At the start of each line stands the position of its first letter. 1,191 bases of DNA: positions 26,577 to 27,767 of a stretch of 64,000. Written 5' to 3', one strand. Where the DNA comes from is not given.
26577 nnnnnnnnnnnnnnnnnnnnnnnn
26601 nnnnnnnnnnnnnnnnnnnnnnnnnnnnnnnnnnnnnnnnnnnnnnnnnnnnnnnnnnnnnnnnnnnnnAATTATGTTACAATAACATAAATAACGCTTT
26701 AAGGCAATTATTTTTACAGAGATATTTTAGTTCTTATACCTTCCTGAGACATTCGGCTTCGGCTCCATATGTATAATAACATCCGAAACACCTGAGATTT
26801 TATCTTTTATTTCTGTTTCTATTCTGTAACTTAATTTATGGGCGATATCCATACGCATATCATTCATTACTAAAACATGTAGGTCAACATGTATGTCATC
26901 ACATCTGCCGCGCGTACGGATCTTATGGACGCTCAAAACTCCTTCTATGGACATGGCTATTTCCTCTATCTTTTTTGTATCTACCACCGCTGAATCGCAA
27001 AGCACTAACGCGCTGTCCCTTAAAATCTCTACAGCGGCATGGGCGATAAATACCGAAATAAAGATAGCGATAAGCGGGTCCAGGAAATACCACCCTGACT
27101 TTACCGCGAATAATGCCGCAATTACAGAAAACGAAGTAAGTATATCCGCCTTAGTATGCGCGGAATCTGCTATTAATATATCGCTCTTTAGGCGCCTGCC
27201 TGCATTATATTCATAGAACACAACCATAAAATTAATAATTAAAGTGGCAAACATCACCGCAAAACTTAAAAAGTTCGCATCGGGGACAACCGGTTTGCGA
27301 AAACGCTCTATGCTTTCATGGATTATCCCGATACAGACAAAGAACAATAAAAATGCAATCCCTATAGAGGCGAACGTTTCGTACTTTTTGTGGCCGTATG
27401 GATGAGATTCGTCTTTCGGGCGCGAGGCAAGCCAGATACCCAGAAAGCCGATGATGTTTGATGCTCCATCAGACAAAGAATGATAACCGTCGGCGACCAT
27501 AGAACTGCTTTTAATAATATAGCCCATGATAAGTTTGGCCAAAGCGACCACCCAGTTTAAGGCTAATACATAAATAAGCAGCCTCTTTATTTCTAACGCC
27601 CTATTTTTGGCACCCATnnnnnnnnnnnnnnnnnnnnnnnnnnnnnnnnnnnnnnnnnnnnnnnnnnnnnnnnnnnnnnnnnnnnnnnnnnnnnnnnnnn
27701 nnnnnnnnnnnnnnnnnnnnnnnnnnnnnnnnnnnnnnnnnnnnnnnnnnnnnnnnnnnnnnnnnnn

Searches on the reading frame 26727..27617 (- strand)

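Call 65: search_protein_families(library=pfam, proteins=[window:26727-27617:-], max_evalue=0.00001)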
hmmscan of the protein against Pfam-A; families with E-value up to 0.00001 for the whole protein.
window:26727-27617:- (296 aa): 2 families
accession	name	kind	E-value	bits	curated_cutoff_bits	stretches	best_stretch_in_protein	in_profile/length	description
PF01545.26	Cation_efflux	-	3.6e-44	151.4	26.6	1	14-207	1-198/198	Cation efflux family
PF16916.11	ZT_dimer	-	4.2e-18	65.6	26.7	1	213-286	5-77/78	Dimerisation domain of Zinc Transporter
